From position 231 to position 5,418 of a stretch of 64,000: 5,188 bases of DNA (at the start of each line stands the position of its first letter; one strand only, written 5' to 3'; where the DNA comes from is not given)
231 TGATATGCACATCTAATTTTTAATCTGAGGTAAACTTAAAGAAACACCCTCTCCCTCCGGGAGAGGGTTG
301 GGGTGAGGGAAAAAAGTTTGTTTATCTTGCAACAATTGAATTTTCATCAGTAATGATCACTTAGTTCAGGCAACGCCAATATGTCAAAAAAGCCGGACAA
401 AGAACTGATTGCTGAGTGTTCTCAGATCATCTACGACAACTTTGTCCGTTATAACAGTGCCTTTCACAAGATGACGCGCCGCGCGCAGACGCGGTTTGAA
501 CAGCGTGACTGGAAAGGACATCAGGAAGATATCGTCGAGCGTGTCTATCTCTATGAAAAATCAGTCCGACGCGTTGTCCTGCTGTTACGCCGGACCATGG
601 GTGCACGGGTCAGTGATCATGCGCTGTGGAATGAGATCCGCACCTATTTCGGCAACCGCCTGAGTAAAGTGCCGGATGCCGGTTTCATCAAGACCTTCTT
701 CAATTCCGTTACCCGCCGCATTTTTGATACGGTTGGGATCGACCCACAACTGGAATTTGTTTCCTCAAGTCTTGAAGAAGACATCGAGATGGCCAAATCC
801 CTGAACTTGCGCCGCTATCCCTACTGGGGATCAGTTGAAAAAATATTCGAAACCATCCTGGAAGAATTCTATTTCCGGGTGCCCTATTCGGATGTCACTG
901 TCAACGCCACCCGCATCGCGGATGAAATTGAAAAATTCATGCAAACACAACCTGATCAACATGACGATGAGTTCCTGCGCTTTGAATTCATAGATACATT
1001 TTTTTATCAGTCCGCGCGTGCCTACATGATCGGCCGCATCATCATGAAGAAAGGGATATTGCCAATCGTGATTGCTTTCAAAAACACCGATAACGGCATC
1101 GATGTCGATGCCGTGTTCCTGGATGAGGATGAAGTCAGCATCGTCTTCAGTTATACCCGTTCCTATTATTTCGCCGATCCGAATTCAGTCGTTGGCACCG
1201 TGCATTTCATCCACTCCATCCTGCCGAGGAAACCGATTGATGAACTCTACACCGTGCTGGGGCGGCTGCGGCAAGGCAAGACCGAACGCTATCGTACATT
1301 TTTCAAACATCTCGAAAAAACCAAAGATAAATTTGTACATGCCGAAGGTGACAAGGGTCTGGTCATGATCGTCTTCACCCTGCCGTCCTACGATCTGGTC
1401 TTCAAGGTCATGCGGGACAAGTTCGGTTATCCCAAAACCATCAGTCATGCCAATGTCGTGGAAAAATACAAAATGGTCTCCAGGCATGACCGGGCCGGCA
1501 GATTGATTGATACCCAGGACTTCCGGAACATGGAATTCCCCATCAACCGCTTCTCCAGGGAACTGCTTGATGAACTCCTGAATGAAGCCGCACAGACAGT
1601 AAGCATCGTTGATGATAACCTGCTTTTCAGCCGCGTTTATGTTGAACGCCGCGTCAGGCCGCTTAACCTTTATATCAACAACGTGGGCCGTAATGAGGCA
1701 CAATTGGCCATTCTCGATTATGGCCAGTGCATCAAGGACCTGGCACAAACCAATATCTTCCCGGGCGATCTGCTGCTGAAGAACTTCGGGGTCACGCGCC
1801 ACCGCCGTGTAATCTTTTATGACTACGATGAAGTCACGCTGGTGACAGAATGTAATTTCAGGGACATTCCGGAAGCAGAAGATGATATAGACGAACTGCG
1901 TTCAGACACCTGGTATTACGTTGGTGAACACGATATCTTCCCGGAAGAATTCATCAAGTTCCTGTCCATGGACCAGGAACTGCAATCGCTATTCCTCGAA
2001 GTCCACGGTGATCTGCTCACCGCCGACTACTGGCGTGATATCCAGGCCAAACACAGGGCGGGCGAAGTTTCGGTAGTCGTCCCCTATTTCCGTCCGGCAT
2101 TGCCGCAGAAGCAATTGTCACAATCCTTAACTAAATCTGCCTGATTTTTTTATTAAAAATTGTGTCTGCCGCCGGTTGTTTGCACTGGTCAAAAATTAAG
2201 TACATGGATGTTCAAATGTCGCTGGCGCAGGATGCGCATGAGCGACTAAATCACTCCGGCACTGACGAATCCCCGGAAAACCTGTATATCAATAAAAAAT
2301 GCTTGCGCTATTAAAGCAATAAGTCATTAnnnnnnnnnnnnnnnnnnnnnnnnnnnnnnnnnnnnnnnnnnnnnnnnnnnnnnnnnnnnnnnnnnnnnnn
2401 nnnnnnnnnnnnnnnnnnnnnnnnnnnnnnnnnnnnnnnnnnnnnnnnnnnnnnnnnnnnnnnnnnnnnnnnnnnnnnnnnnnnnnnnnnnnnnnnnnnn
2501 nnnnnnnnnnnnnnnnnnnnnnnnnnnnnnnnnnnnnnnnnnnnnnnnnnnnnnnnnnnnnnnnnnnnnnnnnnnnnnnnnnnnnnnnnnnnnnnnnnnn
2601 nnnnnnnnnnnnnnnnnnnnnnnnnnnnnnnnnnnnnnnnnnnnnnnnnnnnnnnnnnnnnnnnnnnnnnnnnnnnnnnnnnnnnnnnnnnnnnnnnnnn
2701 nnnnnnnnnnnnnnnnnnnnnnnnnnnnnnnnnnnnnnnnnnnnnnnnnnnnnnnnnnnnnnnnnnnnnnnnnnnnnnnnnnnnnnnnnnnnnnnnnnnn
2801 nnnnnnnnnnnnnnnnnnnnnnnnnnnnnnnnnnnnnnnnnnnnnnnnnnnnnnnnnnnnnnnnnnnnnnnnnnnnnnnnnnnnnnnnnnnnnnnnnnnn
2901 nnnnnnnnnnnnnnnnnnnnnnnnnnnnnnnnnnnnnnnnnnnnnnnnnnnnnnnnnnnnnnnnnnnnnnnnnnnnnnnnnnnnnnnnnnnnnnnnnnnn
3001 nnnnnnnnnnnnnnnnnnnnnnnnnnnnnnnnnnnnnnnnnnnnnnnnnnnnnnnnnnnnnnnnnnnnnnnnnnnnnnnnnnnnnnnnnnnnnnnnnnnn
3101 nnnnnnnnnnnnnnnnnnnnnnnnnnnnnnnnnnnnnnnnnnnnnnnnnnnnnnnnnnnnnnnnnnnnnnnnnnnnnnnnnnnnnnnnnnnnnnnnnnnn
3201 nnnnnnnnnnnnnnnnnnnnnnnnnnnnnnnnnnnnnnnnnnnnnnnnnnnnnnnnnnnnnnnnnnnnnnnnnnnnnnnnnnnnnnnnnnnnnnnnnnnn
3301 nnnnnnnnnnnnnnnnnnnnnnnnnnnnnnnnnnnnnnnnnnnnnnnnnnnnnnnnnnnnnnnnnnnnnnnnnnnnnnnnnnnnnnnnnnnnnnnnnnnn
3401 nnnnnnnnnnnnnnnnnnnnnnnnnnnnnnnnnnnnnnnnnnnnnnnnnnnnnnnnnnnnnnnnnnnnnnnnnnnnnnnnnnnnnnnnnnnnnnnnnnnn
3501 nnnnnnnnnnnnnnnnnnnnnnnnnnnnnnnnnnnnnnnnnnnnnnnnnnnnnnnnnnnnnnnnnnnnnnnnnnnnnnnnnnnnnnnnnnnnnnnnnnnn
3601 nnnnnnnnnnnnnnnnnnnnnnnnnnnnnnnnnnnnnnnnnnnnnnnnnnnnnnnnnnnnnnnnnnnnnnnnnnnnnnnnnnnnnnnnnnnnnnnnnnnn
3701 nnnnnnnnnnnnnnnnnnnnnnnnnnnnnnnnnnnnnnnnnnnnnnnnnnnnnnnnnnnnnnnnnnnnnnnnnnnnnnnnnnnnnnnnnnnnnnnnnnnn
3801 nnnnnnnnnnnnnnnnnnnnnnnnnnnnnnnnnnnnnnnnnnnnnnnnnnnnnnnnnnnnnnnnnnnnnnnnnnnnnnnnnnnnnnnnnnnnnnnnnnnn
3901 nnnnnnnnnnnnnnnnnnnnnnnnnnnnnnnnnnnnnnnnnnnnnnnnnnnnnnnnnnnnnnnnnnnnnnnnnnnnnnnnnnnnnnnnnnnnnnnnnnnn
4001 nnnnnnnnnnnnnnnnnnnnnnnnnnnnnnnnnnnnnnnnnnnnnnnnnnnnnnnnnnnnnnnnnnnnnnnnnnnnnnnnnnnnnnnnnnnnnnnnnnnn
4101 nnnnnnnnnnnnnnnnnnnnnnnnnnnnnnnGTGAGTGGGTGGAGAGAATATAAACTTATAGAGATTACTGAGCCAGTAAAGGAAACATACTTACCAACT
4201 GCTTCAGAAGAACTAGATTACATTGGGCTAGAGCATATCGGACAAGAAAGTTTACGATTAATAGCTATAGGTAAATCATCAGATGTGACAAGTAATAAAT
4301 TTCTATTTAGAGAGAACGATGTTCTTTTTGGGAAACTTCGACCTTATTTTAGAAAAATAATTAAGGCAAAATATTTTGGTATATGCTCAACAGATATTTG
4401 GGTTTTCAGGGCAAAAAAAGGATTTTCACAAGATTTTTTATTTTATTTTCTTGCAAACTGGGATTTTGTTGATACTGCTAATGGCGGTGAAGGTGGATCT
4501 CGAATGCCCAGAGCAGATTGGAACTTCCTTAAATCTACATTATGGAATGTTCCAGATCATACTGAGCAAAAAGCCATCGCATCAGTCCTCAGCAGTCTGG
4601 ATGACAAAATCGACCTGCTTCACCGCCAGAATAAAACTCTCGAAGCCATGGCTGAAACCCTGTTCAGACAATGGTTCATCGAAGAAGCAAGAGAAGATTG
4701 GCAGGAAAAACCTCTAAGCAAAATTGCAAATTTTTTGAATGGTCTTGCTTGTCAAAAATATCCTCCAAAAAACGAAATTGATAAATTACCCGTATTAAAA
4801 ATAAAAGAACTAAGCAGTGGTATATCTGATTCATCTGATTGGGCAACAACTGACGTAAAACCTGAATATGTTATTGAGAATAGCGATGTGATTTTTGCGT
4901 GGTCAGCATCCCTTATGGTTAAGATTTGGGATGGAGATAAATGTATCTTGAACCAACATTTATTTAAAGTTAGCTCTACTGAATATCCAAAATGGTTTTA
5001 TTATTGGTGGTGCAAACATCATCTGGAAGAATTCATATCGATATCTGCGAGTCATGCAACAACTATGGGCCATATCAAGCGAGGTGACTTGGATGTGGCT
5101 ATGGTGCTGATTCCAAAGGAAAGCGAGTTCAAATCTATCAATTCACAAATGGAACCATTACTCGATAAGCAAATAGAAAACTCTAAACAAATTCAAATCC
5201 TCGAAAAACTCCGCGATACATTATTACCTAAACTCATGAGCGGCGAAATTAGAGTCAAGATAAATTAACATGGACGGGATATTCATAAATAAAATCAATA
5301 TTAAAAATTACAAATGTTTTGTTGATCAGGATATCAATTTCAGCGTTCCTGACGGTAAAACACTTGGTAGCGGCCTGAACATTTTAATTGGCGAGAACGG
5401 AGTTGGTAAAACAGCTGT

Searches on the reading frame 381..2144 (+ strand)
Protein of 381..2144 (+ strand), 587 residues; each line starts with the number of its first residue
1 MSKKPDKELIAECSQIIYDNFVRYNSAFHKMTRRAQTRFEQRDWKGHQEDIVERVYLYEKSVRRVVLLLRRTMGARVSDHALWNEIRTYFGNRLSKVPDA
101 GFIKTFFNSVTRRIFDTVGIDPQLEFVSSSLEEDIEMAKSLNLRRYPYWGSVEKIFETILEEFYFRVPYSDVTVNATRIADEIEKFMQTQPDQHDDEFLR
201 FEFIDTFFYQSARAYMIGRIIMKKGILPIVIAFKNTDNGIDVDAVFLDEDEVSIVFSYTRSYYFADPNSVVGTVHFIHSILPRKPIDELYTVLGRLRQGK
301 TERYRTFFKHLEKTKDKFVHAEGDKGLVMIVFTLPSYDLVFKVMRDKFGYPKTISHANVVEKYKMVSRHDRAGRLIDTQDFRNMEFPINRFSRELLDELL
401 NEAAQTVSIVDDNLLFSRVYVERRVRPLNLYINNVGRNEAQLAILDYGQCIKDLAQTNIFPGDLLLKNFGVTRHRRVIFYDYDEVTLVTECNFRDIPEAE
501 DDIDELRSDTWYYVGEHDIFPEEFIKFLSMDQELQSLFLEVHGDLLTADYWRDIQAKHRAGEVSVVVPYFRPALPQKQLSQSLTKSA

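Call 17: search_protein_families(library=pfam, proteins=[window:381-2144:+])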
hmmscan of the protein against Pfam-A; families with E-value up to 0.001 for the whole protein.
window:381-2144:+ (587 aa): 2 families
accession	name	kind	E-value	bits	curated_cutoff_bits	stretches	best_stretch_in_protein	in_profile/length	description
PF06315.17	AceK_kinase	-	1.7e-107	359.2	29.3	1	316-569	1-254/256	Isocitrate dehydrogenase kinase/phosphatase (AceK) kinase domain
PF20423.3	AceK_regulatory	-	1.8e-84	283.9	25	1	15-315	2-302/302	Isocitrate dehydrogenase kinase/phosphatase (AceK), regulatory domain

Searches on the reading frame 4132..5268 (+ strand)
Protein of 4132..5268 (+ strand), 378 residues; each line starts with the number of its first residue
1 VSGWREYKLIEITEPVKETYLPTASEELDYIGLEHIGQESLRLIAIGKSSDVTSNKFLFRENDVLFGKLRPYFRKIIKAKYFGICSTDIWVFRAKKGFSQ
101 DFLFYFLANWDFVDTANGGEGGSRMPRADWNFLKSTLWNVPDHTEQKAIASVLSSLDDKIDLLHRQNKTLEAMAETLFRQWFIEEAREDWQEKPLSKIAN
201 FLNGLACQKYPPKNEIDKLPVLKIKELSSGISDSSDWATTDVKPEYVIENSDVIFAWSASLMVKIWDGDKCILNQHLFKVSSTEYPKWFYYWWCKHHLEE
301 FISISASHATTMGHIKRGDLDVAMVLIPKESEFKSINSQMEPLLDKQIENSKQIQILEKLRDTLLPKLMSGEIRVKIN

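Call 17: search_protein_families(library=pfam, proteins=[window:4132-5268:+])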
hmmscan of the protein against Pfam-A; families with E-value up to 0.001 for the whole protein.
window:4132-5268:+ (378 aa): 1 family
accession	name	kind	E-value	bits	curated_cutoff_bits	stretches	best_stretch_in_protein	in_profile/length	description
PF01420.25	Methylase_S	-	4.1e-24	86.1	22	2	1-171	1-167/168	Type I restriction modification DNA specificity domain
